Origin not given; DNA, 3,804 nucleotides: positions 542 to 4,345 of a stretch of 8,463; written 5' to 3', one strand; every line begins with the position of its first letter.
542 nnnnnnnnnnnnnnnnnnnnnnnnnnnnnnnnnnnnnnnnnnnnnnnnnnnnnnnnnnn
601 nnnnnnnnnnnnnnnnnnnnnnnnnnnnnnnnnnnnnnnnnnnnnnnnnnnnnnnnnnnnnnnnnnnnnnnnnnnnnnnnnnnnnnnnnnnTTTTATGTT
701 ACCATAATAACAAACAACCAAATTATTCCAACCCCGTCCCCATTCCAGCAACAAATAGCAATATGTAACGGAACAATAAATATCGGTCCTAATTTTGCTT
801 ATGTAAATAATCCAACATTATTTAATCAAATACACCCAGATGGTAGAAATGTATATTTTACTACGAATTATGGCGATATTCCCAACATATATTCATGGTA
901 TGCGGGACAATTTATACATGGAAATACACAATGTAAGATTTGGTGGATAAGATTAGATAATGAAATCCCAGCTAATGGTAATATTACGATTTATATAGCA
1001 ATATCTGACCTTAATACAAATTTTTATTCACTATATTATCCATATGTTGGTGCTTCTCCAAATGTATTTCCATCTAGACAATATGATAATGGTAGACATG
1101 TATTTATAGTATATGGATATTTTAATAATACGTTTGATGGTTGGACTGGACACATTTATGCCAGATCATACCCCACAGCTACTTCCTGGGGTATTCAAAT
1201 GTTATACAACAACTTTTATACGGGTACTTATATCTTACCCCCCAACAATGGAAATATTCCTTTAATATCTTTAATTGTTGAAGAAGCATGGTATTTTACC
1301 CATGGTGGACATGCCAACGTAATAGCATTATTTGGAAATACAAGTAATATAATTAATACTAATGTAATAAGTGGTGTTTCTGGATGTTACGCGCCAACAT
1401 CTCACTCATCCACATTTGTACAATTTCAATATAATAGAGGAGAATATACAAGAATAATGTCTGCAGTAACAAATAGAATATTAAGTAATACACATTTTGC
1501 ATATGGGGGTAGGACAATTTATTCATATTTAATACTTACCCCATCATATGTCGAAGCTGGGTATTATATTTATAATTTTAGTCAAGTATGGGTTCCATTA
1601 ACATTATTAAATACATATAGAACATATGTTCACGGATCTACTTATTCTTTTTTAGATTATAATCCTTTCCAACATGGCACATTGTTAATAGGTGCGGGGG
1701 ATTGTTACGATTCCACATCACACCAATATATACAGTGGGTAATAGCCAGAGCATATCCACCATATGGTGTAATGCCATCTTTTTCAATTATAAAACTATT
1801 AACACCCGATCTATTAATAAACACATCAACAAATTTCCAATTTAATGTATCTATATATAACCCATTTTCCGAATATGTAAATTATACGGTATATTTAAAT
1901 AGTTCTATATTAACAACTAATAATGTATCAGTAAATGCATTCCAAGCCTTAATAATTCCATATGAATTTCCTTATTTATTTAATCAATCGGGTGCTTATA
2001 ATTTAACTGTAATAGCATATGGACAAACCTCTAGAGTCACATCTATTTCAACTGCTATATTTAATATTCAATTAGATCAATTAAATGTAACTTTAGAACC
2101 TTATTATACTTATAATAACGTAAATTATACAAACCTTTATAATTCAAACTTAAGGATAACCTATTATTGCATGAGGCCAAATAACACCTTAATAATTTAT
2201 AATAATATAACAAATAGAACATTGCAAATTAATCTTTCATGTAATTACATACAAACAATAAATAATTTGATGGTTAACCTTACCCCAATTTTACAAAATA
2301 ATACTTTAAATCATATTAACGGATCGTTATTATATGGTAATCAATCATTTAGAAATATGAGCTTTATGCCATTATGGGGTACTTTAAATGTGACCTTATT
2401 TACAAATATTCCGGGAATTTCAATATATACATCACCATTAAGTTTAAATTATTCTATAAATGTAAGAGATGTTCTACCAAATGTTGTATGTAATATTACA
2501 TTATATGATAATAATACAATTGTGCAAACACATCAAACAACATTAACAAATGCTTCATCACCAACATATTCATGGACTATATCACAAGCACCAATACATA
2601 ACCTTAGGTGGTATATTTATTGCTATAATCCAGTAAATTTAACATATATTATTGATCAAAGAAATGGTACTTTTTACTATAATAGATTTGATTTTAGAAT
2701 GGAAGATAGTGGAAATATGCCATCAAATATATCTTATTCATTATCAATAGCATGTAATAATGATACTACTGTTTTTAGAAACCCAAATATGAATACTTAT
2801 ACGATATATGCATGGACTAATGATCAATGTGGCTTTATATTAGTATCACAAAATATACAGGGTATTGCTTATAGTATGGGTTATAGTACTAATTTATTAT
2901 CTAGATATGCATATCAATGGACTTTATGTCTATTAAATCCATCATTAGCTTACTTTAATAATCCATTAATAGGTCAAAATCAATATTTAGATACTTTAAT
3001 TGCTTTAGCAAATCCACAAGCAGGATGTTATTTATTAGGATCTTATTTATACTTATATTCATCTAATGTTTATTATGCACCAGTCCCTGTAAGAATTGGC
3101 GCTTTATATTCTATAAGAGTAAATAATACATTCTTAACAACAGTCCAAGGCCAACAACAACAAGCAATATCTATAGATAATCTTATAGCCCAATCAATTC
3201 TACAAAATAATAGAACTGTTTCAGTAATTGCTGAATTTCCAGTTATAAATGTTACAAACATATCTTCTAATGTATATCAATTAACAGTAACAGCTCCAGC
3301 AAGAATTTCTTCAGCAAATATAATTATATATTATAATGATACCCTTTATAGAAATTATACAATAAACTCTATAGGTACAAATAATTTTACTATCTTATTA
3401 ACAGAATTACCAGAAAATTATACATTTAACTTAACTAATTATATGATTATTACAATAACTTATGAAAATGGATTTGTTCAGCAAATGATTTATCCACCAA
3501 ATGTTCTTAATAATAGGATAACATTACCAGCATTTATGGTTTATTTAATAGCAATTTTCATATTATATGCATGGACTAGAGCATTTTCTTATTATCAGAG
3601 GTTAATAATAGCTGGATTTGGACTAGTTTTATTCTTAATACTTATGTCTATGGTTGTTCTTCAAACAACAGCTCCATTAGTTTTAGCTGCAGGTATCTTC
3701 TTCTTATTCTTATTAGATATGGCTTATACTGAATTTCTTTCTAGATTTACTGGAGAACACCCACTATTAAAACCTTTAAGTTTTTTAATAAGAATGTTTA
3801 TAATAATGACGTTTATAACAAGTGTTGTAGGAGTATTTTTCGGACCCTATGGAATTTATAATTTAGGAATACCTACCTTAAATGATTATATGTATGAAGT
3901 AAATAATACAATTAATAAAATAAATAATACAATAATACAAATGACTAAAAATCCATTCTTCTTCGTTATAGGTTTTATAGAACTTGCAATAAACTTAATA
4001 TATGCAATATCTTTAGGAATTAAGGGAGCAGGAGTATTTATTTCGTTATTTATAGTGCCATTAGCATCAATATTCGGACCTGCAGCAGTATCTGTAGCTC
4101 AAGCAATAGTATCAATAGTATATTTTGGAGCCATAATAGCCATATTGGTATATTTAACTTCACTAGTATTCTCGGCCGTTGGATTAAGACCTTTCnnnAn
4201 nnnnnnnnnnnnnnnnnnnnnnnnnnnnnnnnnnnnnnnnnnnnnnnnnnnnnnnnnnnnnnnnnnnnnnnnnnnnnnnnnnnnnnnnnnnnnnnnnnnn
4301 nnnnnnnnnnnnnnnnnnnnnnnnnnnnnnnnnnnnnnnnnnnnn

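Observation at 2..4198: Unusual architecture: duplicated [DUF2341-like + ConA/LamG-like] lectin units fused through a long stalk to a ~7-TM domain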

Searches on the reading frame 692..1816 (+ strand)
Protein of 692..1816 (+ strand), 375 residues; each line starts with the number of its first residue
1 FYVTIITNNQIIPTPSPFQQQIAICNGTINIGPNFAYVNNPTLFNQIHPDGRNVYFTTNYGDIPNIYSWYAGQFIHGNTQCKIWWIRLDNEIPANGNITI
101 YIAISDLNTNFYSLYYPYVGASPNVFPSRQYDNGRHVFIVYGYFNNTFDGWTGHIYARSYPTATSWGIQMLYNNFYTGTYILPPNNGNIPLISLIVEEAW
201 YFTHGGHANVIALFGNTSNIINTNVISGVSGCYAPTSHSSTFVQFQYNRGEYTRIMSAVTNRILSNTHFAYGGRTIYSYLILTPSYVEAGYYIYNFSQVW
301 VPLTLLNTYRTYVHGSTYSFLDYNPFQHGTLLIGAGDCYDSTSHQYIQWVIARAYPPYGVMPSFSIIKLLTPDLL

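Call 52: search_protein_families(library=pfam, alignment_id=A2, max_evalue=0.01)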
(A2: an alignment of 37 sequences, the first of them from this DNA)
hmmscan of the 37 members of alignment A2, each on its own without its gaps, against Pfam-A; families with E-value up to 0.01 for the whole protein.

A. member 1, seq(375 aa): 0 families

B. families by the number of members that match (of 37 scanned): 1 family
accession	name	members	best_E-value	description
PF10102.14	DUF2341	4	0.0002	Domain of unknown function (DUF2341)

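Call 57: search_solved_structures(query=A2, max_evalue=10)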
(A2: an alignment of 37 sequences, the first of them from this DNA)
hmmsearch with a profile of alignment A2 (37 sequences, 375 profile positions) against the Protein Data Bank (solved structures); distinct sequences matched with E-value up to 10: 1.
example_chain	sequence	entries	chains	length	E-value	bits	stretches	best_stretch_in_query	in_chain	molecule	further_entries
4pqx_A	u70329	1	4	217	0.022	17.8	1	121-229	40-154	Uncharacterized protein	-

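Call 58: predict_structure(alignment_id=A2)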
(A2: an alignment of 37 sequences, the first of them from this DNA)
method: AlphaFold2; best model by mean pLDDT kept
length: 375 residues; sequences in the alignment: 37
mean_pLDDT: 74.8   pTM: 0.67
mean pLDDT of the five models: 74.8, 74.7, 73.6, 70.9, 70.4
residues with pLDDT >= 90: 78; 70-90: 187; 50-70: 48; < 50: 62
segments of 3 or more residues with pLDDT < 50: 108-136, 301-314, 357-375
pLDDT, mean of each block of 10 residues (from residue 1): 78 67 79 68 82 79 71 74 75 82 66 37 37 47 86 91 93 91 86 84 83 94 83 89 85 90 87 80 85 69 39 64 89 91 89 58 40 36
secondary structure, 60 per line:
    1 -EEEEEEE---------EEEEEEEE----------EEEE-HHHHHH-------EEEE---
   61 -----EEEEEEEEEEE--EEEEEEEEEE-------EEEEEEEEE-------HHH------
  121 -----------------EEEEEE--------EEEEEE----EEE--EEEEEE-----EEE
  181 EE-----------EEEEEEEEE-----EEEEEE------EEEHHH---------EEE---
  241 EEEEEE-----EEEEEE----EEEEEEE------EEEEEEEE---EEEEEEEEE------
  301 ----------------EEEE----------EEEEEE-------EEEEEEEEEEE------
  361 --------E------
elements in order: E2-8 E18-25 E36-39 H41-46 E54-57 E66-76 E79-88 E96-104 E138-143 E152-157 E162-164 E167-172 E178-182 E194-202 E208-213 E220-222 E235-237 E241-246 E252-257 E262-268 E275-282 E286-294 E317-320 E331-336 E344-354

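Call 61: fold_search(model_id=the predicted structure, library=pdb)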
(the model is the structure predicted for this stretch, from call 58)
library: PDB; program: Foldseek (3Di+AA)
matches with E <= 10: 1434; with E <= 0.001: 175
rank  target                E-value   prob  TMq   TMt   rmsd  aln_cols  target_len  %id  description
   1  2dup_B                1.7e-07  1.00  0.38  0.57  10.8       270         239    7  Crystal structure of VIP36 exoplasmic/lumenal domain, metal-free form (released 2007-07-24)
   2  3whu_A                1.8e-07  1.00  0.42  0.67   4.4       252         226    9  Crystal structure of ERGIC-53/MCFD2, Calcium/Man2-bound form (released 2014-01-15)
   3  2duo_A                2.8e-07  1.00  0.39  0.57  10.0       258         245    6  Crystal structure of VIP36 exoplasmic/lumenal domain, Ca2+-bound form (released 2007-07-24)
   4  8jp7_A                3.7e-07  1.00  0.40  0.46   6.8       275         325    9  Cryo-EM structure of the head region of full-length ERGIC-53 with MCFD2 (Substate B) (released 2024-04-17)
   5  2e6v_D                3.9e-07  1.00  0.39  0.59   7.8       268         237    8  Crystal structure of VIP36 exoplasmic/lumenal domain, Ca2+/Man3GlcNAc-bound form (released 2007-07-24)
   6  2e6v_B                4.1e-07  1.00  0.40  0.60   7.6       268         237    7  Crystal structure of VIP36 exoplasmic/lumenal domain, Ca2+/Man3GlcNAc-bound form (released 2007-07-24)
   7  2duq_B                4.3e-07  1.00  0.41  0.60   8.3       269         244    6  Crystal structure of VIP36 exoplasmic/lumenal domain, Ca2+/Man-bound form (released 2007-07-24)
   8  2duq_A                4.3e-07  1.00  0.38  0.56   9.9       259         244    7  Crystal structure of VIP36 exoplasmic/lumenal domain, Ca2+/Man-bound form (released 2007-07-24)
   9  2e6v_E                5.1e-07  1.00  0.38  0.59   8.1       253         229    8  Crystal structure of VIP36 exoplasmic/lumenal domain, Ca2+/Man3GlcNAc-bound form (released 2007-07-24)
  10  2duo_B                5.4e-07  1.00  0.40  0.59  10.4       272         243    6  Crystal structure of VIP36 exoplasmic/lumenal domain, Ca2+-bound form (released 2007-07-24)
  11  2dur_A                6.4e-07  1.00  0.40  0.57   7.9       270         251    7  Crystal structure of VIP36 exoplasmic/lumenal domain, Ca2+/Man2-bound form (released 2007-07-24)
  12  2e6v_A                7.5e-07  1.00  0.38  0.56   8.3       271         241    8  Crystal structure of VIP36 exoplasmic/lumenal domain, Ca2+/Man3GlcNAc-bound form (released 2007-07-24)
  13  4m3c_B                7.9e-07  1.00  0.40  0.60   4.8       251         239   10  Structure of a binary complex between homologous tetrameric legume lectins from Butea monosperma and Spatholobus parvi (released 2013-09-18)
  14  8jp4_B                7.9e-07  1.00  0.41  0.48   7.1       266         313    9  Cryo-EM structure of the head region of full-length ERGIC-53 with MCFD2 (form A) (released 2024-04-17)
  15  2pel_A                8.4e-07  1.00  0.39  0.60   6.8       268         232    9  PEANUT LECTIN (released 1996-12-07)
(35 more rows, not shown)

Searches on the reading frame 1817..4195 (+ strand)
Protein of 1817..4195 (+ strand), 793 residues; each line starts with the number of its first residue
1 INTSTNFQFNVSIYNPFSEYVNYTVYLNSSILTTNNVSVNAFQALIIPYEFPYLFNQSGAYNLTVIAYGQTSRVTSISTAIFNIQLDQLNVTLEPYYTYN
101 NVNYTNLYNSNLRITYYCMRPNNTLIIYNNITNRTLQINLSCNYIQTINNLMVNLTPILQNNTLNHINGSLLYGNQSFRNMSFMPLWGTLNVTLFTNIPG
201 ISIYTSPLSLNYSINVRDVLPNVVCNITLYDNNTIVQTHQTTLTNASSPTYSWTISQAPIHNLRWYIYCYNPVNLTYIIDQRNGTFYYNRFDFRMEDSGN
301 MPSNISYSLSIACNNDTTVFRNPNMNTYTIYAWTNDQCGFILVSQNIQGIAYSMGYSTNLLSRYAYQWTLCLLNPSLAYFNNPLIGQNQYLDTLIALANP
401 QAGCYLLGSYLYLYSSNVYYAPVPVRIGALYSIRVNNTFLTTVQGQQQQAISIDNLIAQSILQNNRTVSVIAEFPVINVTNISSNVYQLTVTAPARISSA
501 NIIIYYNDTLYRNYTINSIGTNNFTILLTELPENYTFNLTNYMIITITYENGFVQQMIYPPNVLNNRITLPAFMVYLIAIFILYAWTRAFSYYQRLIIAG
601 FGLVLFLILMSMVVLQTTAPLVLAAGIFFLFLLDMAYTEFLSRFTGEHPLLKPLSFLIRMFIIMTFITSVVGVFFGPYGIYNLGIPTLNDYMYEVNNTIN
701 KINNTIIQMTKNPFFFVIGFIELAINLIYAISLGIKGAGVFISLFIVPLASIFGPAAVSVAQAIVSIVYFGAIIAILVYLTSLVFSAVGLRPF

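Call 31: search_dna_similar(query=window:1817-4195:+, collection=phages, mode=protein, max_evalue=0.01)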
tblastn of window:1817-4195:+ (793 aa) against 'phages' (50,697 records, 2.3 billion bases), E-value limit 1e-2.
No match.
